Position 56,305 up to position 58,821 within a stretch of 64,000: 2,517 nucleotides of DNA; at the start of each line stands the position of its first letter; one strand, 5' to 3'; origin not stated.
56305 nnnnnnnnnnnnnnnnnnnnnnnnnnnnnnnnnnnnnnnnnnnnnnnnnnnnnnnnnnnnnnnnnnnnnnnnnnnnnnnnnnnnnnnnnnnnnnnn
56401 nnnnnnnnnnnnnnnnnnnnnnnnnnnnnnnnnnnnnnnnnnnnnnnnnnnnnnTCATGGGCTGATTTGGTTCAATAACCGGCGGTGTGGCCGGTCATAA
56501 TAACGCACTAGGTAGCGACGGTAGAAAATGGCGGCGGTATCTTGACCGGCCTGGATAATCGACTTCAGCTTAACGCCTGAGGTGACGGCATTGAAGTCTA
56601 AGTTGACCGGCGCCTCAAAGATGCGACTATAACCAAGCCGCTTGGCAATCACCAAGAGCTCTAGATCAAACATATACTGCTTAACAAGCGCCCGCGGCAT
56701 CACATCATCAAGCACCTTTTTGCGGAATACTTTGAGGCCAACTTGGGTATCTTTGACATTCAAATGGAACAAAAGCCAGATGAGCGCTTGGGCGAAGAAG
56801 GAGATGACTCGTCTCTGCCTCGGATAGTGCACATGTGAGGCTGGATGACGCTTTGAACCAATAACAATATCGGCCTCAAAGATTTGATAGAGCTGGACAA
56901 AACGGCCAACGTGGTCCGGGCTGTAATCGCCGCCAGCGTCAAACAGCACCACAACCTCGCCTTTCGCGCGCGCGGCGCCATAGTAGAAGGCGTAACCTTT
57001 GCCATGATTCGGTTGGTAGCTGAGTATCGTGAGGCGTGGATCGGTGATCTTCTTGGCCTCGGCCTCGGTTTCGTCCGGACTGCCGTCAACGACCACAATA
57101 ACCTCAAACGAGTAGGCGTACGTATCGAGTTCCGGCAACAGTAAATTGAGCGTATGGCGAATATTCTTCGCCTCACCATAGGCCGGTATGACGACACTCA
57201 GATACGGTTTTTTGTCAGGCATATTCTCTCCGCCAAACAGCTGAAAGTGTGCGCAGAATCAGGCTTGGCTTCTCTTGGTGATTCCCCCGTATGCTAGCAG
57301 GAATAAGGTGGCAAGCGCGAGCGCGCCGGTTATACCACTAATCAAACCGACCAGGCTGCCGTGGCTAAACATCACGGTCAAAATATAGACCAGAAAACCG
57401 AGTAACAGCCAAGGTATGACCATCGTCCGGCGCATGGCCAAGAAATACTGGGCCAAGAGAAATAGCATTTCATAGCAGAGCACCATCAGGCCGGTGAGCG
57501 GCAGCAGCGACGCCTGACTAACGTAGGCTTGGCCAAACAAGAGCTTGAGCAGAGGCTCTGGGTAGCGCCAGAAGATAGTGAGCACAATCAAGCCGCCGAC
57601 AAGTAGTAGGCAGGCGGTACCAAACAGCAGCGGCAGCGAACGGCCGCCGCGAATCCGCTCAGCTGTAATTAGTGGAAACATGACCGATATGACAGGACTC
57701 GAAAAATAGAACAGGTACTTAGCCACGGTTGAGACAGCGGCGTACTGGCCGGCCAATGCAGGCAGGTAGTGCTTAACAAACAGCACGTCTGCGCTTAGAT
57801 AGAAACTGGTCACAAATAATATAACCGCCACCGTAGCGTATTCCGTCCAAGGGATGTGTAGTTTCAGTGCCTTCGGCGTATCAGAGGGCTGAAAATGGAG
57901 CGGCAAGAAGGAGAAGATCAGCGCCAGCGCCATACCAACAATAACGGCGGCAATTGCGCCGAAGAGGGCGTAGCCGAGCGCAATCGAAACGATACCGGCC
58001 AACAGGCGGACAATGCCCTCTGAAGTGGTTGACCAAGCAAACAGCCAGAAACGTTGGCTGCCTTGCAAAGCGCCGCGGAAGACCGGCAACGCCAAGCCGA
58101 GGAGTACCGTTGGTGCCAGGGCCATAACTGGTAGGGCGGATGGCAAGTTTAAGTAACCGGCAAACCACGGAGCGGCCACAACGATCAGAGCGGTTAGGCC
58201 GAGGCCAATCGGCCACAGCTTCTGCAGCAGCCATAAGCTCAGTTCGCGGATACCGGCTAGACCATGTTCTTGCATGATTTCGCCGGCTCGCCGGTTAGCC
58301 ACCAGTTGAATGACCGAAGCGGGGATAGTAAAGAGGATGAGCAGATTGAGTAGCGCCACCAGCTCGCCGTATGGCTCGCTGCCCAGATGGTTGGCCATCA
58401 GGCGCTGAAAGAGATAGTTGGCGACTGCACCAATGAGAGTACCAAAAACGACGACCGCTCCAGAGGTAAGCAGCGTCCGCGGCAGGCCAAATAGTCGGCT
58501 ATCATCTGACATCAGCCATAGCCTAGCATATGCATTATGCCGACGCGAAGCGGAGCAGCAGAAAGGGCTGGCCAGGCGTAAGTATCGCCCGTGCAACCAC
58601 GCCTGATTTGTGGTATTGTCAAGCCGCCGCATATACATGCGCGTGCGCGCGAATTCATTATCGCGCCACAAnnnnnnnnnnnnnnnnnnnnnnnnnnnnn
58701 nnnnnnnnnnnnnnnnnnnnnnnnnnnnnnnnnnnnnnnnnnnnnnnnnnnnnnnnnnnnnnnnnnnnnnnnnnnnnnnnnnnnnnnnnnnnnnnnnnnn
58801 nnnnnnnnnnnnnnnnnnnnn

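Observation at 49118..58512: Glycan assembly cluster with three tandem Wzy_C paralogs and two Wzx flippases near S/T-rich pilin genes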

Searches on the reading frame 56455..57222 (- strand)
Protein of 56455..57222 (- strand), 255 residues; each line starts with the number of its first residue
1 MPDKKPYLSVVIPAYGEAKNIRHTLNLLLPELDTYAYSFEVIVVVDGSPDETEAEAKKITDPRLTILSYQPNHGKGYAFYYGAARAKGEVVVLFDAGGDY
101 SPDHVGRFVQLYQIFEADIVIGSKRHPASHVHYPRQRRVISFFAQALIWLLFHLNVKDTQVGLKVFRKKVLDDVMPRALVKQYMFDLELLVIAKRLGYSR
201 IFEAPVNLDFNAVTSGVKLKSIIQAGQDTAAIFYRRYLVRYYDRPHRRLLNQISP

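Call 3: search_protein_families(library=pfam, proteins=[window:56455-57222:-], max_evalue=0.01)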
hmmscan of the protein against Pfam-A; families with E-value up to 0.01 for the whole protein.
window:56455-57222:- (255 aa): 3 families
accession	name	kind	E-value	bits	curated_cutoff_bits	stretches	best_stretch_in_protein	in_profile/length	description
PF00535.33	Glycos_transf_2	-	3.8e-25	89.2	23.3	1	9-174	1-167/168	Glycosyl transferase family 2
PF10111.15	Glyco_tranf_2_2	-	1.9e-08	34.6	27.3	1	9-115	1-109/276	Glycosyltransferase like family 2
PF13641.12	Glyco_tranf_2_3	-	1.1e-07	32.5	27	1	7-112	2-111/230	Glycosyltransferase like family 2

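Call 8: search_protein_families(library=ncbifam, proteins=[window:56455-57222:-], max_evalue=1)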
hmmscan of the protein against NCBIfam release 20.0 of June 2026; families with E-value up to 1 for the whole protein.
window:56455-57222:- (255 aa): 21 families
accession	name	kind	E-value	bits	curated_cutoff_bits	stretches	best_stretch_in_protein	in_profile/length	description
NF041875.1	EPS_EpsD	equivalog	5.5e-14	52.3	370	1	8-134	1-126/325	exopolysaccharide biosynthesis glycosyltransferase EpsD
NF058614.1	PPMAGASynPpgS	equivalog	7.2e-14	51.7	370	1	10-208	4-196/226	polyprenyl-phospho-N-acetylgalactosaminyl synthase PpgS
TIGR03937.1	PgaC_IcaA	equivalog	4e-13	49.1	422.3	1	4-96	43-134/407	poly-beta-1,6-N-acetyl-D-glucosamine synthase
NF047588.1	GlcsyltransPgfSStrep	equivalog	1.6e-12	47.3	500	1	8-174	3-167/308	glycosyltransferase PgfS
TIGR04182.1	glyco_TIGR04182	equivalog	1.9e-09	37.3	325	1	9-175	3-160/293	S-layer glycoprotein N-glycosyltransferase AglJ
TIGR04283.1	glyco_like_mftF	equivalog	2.6e-09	37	182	1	8-95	1-80/221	TIGR04283 family arsenosugar biosynthesis glycosyltransferase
NF010496.0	PRK13915.1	equivalog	4.1e-09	35.9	262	1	7-97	32-126/307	glucosyl-3-phosphoglycerate synthase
NF041391.1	DPhHxTase_Halo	equivalog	1.3e-08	34.1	375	1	24-206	9-181/213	dolichyl-phosphate hexose transferase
NF007986.1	PRK10714.1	equivalog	2.2e-08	33.5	529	1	8-173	8-171/316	undecaprenyl-phosphate 4-deoxy-4-formamido-L-arabinose transferase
TIGR03469.1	HpnB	hypoth_equivalog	1.2e-07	31.1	379.25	1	4-112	42-160/386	hopene-associated glycosyltransferase HpnB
TIGR03965.1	mycofact_glyco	equivalog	1.2e-07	31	280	1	3-96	71-163/467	mycofactocin biosynthesis glycosyltransferase MftF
NF007482.0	PRK10073.1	equivalog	1.3e-07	31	423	1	3-111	3-109/334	glycosyltransferase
NF047683.1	TeichurnBiosyTuaG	equivalog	3.7e-07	30.1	400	1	1-112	1-111/252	teichuronic acid biosynthesis protein TuaG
NF038302.1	EPS_HpsE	equivalog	3e-06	26.4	300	1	8-143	3-143/307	hormogonium polysaccharide biosynthesis glycosyltransferase HpsE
NF041394.1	GtaseAglG_Halo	equivalog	2.2e-05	23.9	440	1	34-127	29-121/304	glucosyl-dolichyl phosphate glucuronosyltransferase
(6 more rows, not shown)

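Call 48: search_solved_structures(query=window:56455-57222:-, max_evalue=0.001)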
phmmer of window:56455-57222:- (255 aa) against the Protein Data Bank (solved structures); distinct sequences matched with E-value up to 0.001: 16.
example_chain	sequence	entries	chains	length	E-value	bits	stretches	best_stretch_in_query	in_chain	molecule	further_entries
5mlz_A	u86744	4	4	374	2e-11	47.3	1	8-213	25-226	Dolichol monophosphate mannose synthase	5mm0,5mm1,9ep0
5eke_A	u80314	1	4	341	1.9e-07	34.2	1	8-126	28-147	Uncharacterized glycosyltransferase sll0501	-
5ekp_C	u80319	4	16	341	1.9e-07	34.2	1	8-126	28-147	Uncharacterized glycosyltransferase sll0501 | Glycosyltransferase sll0501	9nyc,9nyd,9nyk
9nye_A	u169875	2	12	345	1.9e-07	34.2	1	8-126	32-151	Glycosyltransferase sll0501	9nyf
2z87_A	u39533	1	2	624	5e-06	29.6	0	8-129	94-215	Chondroitin synthase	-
2z86_A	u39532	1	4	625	5e-06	29.6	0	8-129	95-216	Chondroitin synthase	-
9bhc_C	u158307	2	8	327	5.7e-06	29.4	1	8-130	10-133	Undecaprenyl-phosphate 4-deoxy-4-formamido-L-arabinose transferase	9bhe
8vxh_A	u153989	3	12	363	7.2e-06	29.1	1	8-130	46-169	Undecaprenyl-phosphate 4-deoxy-4-formamido-L-arabinose transferase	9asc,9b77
9hwj_A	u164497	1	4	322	2.9e-05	27.1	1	8-126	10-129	Undecaprenyl-phosphate 4-deoxy-4-formamido-L-arabinose transferase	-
9omm_A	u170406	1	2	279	3.2e-05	26.9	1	8-104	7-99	Glycosyltransferase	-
9omh_A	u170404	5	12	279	3.2e-05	26.9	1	8-104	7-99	Glycosyltransferase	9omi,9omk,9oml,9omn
6yv7_B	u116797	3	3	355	3.3e-05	26.9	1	2-98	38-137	Glycosyl transferase, family 2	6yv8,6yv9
6yv7_A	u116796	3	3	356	3.3e-05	26.9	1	2-98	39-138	Glycosyl transferase, family 2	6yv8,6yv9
9omj_A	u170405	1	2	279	3.4e-05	26.8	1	8-104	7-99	Glycosyltransferase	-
6p61_A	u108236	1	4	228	3.6e-05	26.8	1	4-106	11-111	Glycosyltransferase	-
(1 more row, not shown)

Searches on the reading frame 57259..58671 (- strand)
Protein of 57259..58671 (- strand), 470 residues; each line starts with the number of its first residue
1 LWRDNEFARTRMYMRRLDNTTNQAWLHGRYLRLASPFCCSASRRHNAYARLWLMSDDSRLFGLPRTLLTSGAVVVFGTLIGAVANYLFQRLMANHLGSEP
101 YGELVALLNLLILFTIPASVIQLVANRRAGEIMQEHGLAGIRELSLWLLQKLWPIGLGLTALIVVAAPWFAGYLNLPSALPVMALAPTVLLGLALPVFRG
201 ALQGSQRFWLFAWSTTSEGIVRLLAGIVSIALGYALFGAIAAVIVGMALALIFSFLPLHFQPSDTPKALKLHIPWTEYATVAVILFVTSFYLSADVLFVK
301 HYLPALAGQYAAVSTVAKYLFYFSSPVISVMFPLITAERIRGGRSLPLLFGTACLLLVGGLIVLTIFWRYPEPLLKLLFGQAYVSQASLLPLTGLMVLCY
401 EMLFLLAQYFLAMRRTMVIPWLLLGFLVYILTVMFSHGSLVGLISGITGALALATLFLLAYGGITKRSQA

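Call 3: search_protein_families(library=pfam, proteins=[window:57259-58671:-], max_evalue=0.01)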
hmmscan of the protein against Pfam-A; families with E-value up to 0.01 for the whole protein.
window:57259-58671:- (470 aa): 0 families

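Call 8: search_protein_families(library=ncbifam, proteins=[window:57259-58671:-], max_evalue=1)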
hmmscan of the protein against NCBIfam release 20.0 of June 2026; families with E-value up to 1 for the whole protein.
window:57259-58671:- (470 aa): 0 families

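Call 37: find_homologous_proteins(query=window:57259-58512:-, max_evalue=0.001)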
Query window:57259-58512:- (417 aa): 11 proteins with E <= 0.001 among 8000 candidates.
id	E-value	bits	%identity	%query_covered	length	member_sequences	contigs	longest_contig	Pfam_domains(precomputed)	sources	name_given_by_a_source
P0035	6.7e-258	874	100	100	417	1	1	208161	-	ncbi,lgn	-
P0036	4.6e-125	436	57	97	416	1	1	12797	PF01943.23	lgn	-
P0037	2.4e-26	111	28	88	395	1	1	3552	PF01943.23,PF13440.12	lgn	-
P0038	8.2e-24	103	27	83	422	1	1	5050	PF01943.23,PF13440.12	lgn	-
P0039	1.9e-20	92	30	93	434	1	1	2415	PF01943.23,PF13440.12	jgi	jgi:O-antigen/teichoic acid export membrane protein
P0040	4.2e-19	87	30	81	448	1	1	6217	-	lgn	-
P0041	1.5e-15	76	28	82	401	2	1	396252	PF01943.23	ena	-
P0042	3.4e-11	61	27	89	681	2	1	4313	PF01943.23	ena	-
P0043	2.3e-10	59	25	72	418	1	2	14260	-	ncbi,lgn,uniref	ncbi:hypothetical protein [Pontiella sp.]|uniref:hypothetical protein n=1 Tax=Pontiella sp. TaxID=28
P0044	1.1e-9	56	26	83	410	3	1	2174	PF01943.23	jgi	jgi:O-antigen/teichoic acid export membrane protein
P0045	2.4e-9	55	26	53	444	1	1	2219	PF01943.23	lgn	-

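Call 38: find_encoding_contigs(protein=P0036, flank=10000, max_places=3)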
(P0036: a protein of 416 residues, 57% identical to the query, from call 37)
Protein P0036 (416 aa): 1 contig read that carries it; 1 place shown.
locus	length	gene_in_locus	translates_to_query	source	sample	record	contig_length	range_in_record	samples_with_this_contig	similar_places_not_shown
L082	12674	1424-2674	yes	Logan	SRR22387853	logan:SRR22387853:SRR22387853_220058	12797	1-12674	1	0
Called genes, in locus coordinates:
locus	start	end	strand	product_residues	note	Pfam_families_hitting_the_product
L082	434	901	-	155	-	-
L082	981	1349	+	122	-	-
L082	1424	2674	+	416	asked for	PF01943:Polysacc_synt (weak)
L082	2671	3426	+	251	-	PF00535:Glycos_transf_2, PF10111:Glyco_tranf_2_2, PF13641:Glyco_tranf_2_3 (weak)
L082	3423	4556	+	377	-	PF13439:Glyco_transf_4, PF13579:Glyco_trans_4_4 (weak), PF20706:GT4-conflict, PF00534:Glycos_transf_1, PF13692:Glyco_trans_1_4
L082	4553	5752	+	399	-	-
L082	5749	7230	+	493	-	PF01943:Polysacc_synt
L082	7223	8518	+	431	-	PF04932:Wzy_C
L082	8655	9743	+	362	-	PF04932:Wzy_C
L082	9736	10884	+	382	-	PF13439:Glyco_transf_4, PF13579:Glyco_trans_4_4, PF20706:GT4-conflict, PF00534:Glycos_transf_1, PF13692:Glyco_trans_1_4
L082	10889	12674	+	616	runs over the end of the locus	PF12229:PG_binding_4, PF04294:VanW, PF07501:G5 (weak)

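Call 101: search_protein_families(library=pfam, proteins=[window:57259-58512:-], max_evalue=0.01)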
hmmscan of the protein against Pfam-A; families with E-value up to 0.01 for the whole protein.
window:57259-58512:- (417 aa): 0 families

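Call 103: search_solved_structures(query=A4, max_evalue=1)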
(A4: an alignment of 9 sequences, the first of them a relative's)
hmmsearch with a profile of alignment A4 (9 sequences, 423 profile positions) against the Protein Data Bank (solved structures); distinct sequences matched with E-value up to 1: 0.
